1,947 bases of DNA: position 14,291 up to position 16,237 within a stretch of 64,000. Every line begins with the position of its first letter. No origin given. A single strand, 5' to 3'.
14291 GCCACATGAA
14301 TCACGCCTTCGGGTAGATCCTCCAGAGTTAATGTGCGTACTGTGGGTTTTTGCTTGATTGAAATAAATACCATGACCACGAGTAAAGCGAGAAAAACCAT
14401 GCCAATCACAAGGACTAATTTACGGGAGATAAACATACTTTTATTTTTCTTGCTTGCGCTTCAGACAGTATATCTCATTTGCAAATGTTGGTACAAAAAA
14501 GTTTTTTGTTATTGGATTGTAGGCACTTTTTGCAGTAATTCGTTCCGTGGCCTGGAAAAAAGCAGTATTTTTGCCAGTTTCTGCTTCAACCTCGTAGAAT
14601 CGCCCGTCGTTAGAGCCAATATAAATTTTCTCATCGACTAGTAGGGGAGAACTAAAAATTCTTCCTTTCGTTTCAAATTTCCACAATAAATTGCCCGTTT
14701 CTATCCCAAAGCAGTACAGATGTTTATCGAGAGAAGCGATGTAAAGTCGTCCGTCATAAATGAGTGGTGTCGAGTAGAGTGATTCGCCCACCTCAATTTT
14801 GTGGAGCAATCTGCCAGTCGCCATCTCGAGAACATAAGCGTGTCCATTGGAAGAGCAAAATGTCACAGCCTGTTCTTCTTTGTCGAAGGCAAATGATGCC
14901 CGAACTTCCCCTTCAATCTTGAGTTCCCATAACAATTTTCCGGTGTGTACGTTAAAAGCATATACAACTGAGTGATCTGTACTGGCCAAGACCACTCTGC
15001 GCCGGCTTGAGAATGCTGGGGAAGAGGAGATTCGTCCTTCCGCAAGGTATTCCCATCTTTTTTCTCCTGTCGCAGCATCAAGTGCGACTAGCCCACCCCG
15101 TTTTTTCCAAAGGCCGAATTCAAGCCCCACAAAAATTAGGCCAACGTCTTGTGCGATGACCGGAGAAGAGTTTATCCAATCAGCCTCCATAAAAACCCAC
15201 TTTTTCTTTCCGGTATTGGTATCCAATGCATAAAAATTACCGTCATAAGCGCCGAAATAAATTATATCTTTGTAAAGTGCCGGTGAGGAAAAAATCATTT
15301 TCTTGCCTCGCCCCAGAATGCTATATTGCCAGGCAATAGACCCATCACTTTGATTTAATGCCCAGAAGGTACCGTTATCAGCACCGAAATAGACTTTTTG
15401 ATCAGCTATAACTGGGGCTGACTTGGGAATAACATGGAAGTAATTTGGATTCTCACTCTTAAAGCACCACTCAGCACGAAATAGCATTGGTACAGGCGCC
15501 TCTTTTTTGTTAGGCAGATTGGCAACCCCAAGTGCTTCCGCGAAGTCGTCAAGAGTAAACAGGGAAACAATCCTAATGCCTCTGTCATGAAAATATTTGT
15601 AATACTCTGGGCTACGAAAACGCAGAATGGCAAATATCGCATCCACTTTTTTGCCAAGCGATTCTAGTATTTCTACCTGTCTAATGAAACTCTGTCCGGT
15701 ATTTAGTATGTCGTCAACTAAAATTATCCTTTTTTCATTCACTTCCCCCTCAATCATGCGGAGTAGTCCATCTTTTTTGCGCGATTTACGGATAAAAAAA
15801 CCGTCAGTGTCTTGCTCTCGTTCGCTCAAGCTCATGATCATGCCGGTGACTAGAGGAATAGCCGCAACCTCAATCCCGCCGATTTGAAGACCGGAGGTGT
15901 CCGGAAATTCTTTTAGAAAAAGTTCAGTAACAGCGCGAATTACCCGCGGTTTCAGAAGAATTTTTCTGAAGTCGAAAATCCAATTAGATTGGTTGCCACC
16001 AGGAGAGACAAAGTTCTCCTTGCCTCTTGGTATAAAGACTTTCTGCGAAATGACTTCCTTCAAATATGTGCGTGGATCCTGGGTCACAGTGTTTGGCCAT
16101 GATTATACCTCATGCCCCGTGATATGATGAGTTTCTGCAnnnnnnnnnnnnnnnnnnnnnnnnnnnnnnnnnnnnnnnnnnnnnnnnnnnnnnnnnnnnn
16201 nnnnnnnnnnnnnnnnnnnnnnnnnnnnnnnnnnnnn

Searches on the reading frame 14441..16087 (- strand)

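Call 47: search_protein_families(library=pfam, proteins=[window:14441-16087:-], max_evalue=0.001)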
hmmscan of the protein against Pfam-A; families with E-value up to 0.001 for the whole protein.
window:14441-16087:- (548 aa): 9 families
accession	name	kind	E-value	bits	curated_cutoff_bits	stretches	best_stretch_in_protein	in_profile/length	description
PF13570.13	Beta-prop_ACSF4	-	2e-55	189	133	3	330-486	70-225/329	Beta-alanine-activating enzyme, beta-propeller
PF13360.13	PQQ_2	-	1.9e-46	159.1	27.6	3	372-507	2-140/233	Outer membrane protein assembly factor BamB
PF01011.28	PQQ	-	6.7e-18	65.1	26.7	0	437-525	49-154/595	Glucose/ethanol/alcohol dehydrogenase, beta-propeller domain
PF23414.1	Beta-prop_EML_2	-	2.5e-08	34.1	90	0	363-435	10-81/266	Echinoderm microtubule-associated protein second beta-propeller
PF00156.33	Pribosyltran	-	5e-06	26.3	26.3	1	47-153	9-122/158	Phosphoribosyl transferase domain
PF25293.1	Beta-prop_EMC1_N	-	1.1e-05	25.7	34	1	334-435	44-149/219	EMC1 N-terminal beta-propeller domain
PF25174.1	Beta-prop_THOC3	-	0.00013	21.5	305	0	356-433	93-169/272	THOC3 beta-propeller domain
PF14681.12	UPRTase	-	0.00045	20.2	27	1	112-167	114-169/206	Uracil phosphoribosyltransferase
PF24390.1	PRTase-CE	-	0.0005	20.5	27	1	90-179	87-171/253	PRTase-CE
